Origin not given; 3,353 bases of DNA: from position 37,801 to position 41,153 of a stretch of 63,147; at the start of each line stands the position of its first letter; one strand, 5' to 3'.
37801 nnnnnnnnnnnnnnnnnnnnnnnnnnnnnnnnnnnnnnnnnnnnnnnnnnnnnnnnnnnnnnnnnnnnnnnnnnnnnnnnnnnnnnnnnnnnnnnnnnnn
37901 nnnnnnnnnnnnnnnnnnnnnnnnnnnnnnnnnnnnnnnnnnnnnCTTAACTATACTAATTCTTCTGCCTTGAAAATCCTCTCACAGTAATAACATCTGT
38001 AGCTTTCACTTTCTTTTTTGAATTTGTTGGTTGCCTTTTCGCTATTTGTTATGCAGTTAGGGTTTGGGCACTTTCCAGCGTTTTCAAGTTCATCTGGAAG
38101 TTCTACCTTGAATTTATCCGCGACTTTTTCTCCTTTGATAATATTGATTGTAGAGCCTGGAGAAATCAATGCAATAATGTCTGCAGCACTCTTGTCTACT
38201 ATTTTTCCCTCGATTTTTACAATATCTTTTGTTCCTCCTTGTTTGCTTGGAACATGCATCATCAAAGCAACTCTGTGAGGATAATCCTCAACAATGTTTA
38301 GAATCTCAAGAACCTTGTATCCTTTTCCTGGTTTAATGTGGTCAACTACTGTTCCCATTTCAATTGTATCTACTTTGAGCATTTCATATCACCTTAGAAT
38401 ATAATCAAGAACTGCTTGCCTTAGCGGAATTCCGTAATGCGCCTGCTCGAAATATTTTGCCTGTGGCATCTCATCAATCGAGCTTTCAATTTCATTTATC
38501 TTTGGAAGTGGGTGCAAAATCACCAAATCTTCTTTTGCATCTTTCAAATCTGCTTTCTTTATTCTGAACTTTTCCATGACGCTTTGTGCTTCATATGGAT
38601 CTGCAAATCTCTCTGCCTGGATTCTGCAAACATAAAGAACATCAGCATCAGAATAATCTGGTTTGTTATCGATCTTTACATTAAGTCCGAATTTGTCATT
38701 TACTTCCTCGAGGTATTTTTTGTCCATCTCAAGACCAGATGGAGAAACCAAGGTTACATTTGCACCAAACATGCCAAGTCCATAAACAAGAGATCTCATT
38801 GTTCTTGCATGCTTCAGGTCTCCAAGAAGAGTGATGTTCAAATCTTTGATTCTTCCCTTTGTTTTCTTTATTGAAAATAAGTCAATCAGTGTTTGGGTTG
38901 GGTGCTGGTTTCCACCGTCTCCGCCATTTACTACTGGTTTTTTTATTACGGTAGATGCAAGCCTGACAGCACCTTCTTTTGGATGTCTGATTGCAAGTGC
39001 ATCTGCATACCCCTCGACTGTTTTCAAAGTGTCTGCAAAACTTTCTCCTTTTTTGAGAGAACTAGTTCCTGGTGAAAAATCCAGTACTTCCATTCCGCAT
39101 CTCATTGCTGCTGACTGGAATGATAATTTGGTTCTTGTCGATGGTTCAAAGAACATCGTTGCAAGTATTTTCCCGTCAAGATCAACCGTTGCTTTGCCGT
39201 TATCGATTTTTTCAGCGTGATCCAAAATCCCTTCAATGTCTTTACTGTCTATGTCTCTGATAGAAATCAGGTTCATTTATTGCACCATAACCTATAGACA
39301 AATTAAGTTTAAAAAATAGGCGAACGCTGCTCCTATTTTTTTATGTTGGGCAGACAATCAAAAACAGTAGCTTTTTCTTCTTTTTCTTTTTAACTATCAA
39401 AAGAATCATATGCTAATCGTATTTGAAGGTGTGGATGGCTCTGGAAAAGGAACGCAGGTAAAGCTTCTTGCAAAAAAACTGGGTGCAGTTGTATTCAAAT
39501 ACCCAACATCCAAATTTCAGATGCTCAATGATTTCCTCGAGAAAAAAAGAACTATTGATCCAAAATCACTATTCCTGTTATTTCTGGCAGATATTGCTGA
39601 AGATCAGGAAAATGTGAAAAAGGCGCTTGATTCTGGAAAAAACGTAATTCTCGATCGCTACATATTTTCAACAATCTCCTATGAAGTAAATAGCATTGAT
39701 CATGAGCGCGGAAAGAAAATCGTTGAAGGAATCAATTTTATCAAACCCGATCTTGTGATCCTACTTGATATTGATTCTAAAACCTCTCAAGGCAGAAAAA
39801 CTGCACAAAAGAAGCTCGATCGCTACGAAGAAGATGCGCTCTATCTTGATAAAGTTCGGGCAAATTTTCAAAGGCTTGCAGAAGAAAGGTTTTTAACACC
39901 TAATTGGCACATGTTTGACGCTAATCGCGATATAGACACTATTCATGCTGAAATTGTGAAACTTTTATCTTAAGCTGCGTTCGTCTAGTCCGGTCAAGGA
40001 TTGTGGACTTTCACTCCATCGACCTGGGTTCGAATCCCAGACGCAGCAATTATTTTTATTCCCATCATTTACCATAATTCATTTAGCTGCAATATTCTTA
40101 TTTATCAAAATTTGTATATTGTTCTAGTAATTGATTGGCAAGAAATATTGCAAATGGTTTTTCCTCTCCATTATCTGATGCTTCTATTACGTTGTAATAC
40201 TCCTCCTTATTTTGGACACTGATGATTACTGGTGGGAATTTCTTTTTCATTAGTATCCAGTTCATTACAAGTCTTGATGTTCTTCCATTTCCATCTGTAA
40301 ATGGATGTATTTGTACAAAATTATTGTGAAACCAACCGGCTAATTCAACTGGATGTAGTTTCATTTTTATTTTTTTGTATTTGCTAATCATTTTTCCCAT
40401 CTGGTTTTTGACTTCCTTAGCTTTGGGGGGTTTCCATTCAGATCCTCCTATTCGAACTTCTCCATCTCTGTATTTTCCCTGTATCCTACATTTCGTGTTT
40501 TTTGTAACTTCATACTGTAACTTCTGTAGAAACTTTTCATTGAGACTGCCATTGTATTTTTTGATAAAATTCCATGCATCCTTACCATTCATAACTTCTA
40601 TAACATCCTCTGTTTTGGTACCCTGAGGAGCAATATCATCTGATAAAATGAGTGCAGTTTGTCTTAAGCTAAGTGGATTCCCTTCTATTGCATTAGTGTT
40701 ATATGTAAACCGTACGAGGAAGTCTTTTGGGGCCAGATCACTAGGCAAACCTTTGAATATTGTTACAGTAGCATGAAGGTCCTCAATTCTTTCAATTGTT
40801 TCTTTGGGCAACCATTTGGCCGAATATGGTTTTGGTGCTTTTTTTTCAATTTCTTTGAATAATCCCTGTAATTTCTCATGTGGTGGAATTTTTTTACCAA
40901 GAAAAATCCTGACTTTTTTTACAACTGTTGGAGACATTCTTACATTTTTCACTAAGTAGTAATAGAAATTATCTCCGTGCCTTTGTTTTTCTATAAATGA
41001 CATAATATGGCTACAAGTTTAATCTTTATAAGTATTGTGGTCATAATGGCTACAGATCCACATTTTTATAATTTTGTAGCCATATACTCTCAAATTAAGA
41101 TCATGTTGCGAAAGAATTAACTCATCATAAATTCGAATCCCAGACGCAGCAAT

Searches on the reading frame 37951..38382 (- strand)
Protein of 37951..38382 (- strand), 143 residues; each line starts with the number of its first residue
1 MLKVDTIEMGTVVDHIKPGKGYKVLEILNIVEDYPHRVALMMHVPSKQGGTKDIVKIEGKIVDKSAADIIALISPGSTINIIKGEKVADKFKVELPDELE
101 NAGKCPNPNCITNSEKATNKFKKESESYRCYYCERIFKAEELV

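Call 64: search_protein_families(library=pfam, proteins=[window:37951-38382:-], max_evalue=0.001)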
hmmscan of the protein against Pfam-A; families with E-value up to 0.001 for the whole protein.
window:37951-38382:- (143 aa): 2 families
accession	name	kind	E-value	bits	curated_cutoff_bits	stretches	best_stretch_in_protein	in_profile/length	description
PF01948.23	PyrI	-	7.3e-28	97.1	25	1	2-94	1-93/93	Aspartate carbamoyltransferase regulatory chain, allosteric domain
PF02748.20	PyrI_C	-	5.3e-12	45.8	23.4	1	100-141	3-47/48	Aspartate carbamoyltransferase regulatory chain, metal binding domain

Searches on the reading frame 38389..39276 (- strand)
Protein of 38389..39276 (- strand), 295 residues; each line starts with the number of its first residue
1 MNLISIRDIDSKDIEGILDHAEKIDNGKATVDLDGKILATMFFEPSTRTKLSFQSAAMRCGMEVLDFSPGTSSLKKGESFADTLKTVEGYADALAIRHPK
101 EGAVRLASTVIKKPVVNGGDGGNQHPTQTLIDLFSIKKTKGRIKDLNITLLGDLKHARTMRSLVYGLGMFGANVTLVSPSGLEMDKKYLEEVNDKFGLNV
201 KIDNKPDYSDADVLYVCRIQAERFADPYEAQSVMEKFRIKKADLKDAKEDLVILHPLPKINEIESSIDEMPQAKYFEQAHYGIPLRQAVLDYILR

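Call 64: search_protein_families(library=pfam, proteins=[window:38389-39276:-], max_evalue=0.001)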
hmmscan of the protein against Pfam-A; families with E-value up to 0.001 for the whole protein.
window:38389-39276:- (295 aa): 2 families
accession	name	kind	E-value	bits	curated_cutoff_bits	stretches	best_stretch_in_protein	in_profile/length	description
PF02729.26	OTCace_N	-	1.4e-40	139.2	29.9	1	2-137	2-147/148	Aspartate/ornithine carbamoyltransferase, carbamoyl-P binding domain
PF00185.30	OTCace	-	8.3e-27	94.6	29.4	1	144-292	1-156/157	Aspartate/ornithine carbamoyltransferase, Asp/Orn binding domain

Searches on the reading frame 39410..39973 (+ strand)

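Call 64: search_protein_families(library=pfam, proteins=[window:39410-39973:+], max_evalue=0.001)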
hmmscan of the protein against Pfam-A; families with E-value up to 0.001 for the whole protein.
window:39410-39973:+ (187 aa): 5 families
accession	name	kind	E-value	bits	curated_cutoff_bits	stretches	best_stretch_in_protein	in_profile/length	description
PF02223.23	Thymidylate_kin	-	4.9e-30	105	27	1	5-182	1-185/185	Thymidylate kinase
PF01712.25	dNK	-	2.2e-07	31.3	27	1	3-179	1-188/203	Deoxynucleoside kinase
PF13521.12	AAA_28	-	1.4e-05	25.9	27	1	3-150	2-147/164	AAA domain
PF13207.12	AAA_17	-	0.00017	22.3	27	0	7-135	2-124/136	AAA domain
PF13671.12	AAA_33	-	0.00031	21.5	27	1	2-83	1-77/143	AAA domain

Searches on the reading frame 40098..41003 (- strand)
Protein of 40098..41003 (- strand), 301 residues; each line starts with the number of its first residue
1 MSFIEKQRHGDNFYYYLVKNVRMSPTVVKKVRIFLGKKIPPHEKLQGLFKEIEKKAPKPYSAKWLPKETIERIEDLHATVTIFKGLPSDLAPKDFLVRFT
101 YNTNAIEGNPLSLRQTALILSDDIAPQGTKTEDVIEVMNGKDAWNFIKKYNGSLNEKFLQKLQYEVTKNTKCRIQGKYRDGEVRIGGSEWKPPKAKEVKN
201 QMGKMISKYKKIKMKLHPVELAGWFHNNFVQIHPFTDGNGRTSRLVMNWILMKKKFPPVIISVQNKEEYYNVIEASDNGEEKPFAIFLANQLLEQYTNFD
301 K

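Call 64: search_protein_families(library=pfam, proteins=[window:40098-41003:-], max_evalue=0.001)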
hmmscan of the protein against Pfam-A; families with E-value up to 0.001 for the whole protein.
window:40098-41003:- (301 aa): 1 family
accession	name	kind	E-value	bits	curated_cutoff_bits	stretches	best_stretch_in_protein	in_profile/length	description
PF02661.23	Fic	-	3.2e-21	76.4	24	1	154-251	2-93/93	Fic/DOC family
